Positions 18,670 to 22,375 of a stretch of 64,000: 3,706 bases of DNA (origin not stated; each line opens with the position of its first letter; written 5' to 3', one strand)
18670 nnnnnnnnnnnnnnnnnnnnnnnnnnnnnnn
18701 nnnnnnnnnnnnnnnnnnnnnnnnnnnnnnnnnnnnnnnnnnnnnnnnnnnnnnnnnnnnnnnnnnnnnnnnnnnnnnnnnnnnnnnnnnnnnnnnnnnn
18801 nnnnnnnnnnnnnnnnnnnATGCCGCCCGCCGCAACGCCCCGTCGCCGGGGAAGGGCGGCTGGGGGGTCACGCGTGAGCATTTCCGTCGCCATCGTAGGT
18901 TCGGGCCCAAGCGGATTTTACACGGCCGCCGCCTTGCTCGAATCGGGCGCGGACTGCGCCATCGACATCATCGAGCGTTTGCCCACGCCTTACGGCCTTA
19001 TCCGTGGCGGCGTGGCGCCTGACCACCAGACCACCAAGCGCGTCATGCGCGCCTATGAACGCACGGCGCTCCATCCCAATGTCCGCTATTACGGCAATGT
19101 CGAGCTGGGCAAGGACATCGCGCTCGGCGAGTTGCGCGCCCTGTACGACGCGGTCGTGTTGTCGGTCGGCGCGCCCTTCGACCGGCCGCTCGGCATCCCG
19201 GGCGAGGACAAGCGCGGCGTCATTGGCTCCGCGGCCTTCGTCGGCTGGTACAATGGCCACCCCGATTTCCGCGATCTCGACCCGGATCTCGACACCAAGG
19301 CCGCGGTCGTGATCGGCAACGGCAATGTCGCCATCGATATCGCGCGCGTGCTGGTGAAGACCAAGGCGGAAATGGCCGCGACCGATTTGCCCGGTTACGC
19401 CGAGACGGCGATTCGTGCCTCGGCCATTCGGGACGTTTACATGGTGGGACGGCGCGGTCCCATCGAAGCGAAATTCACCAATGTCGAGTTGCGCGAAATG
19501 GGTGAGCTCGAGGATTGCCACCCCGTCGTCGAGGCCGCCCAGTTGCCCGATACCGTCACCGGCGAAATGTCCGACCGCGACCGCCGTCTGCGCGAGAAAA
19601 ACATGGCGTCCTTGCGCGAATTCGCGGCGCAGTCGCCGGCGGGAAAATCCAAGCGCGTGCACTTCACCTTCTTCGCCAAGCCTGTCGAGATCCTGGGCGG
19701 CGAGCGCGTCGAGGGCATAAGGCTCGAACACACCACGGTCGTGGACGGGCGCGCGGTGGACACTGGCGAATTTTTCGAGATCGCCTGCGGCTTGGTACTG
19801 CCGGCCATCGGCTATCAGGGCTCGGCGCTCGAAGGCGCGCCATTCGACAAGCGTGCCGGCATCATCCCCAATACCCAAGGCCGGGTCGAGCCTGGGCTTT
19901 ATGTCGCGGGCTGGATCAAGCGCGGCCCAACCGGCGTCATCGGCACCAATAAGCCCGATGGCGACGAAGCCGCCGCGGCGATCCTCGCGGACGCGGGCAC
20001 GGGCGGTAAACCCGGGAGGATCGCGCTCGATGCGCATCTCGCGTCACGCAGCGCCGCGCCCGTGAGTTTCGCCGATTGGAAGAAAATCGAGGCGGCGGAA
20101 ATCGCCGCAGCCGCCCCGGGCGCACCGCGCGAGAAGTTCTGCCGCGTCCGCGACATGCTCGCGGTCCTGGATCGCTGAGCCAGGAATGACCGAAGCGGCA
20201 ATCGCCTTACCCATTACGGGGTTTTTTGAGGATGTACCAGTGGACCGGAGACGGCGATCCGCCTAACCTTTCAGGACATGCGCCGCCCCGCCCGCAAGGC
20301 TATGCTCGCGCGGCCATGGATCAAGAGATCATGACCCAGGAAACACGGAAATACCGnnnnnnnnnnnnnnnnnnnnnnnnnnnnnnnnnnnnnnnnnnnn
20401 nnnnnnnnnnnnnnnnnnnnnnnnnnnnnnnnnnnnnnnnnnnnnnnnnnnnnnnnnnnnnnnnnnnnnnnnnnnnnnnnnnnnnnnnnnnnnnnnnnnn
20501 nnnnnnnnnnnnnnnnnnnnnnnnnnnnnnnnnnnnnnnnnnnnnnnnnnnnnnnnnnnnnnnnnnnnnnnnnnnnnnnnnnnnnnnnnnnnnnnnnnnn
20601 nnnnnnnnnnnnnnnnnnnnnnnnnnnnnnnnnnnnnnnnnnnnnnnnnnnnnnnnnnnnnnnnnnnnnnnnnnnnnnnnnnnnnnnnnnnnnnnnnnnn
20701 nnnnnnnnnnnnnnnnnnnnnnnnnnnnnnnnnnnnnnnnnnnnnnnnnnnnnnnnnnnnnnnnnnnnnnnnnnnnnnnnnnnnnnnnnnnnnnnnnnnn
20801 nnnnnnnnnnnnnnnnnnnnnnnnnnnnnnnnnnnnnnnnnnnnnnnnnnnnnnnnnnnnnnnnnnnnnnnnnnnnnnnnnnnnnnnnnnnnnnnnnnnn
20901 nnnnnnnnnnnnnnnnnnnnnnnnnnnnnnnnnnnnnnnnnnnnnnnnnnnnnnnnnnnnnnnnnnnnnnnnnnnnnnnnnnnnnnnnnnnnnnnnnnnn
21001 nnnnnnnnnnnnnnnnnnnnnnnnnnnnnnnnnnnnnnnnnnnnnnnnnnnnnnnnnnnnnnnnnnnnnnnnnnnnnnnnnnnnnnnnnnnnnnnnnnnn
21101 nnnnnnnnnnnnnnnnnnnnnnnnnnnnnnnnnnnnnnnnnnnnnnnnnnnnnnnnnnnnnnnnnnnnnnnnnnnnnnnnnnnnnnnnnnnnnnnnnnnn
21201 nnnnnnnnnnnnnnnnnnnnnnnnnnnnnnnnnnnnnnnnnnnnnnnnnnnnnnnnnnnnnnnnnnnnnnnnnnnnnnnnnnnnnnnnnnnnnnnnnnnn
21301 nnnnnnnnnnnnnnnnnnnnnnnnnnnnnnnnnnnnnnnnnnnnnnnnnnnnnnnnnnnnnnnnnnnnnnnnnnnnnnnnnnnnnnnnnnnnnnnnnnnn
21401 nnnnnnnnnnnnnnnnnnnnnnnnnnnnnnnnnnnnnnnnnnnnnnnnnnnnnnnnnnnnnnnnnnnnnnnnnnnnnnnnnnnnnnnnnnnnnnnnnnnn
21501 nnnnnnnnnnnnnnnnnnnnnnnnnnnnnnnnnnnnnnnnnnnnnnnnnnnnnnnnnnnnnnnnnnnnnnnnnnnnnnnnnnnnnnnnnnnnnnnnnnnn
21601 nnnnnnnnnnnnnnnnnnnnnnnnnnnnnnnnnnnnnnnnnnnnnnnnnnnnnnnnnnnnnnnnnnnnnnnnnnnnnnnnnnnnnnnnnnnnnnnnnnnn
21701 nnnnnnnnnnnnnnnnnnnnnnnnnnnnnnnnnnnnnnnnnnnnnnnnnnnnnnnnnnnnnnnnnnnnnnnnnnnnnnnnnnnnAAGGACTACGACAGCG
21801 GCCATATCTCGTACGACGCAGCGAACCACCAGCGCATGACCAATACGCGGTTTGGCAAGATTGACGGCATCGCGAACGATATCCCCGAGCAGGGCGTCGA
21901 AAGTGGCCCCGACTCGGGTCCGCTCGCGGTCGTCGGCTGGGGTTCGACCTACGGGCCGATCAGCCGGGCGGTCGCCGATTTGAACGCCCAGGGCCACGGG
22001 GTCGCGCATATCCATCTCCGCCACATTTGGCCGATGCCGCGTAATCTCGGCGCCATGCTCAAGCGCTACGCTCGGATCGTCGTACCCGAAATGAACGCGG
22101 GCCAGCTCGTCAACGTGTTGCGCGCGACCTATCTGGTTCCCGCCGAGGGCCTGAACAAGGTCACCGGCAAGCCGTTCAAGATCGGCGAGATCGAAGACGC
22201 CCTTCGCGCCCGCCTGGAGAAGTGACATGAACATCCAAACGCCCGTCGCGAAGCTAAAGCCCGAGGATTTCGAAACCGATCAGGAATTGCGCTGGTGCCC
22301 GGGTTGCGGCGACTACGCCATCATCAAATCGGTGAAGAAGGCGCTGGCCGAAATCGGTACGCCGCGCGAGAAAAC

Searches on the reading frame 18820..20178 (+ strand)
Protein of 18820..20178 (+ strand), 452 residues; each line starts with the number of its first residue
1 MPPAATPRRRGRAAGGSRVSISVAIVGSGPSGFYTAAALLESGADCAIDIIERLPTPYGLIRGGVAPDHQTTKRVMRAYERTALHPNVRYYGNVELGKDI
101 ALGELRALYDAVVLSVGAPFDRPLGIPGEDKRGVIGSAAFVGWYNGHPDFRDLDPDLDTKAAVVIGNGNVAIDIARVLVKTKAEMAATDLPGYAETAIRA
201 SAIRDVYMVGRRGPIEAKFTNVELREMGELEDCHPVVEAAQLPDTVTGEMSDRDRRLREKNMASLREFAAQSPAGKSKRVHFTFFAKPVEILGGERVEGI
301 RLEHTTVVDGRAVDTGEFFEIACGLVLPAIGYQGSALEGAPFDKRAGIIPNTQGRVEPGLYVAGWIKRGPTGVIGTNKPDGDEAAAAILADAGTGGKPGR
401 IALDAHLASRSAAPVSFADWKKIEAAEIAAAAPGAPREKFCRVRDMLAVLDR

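Call 50: search_protein_families(library=pfam, proteins=[window:18820-20178:+], max_evalue=0.001)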
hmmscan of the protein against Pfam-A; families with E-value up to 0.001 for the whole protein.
window:18820-20178:+ (452 aa): 4 families
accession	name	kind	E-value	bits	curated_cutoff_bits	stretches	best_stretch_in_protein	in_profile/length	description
PF07992.20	Pyr_redox_2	-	1.9e-11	44.4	26.1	1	22-184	2-167/291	Pyridine nucleotide-disulphide oxidoreductase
PF01494.25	FAD_binding_3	-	6.5e-06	26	22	1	22-77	3-54/349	FAD binding domain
PF13450.12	NAD_binding_8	-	0.00043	20.9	21.9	1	25-72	1-45/68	NAD(P)-binding Rossmann-like domain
PF13454.12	NAD_binding_9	-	0.00074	20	21.8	0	24-67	1-42/155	FAD-NAD(P)-binding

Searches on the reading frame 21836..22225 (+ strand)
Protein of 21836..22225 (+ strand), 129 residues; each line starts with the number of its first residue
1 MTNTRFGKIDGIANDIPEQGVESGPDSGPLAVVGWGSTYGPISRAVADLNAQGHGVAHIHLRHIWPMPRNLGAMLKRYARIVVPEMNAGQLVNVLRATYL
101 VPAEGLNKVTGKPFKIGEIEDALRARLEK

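Call 50: search_protein_families(library=pfam, proteins=[window:21836-22225:+], max_evalue=0.001)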
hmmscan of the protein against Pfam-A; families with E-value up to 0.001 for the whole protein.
window:21836-22225:+ (129 aa): 2 families
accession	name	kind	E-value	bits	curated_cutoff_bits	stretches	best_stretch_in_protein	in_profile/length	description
PF17147.9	PFOR_II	-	7.4e-07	29.9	27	1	31-97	4-76/102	Pyruvate:ferredoxin oxidoreductase core domain II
PF02780.25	Transketolase_C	-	0.00014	22.2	25.9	1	30-87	12-70/124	Transketolase, C-terminal domain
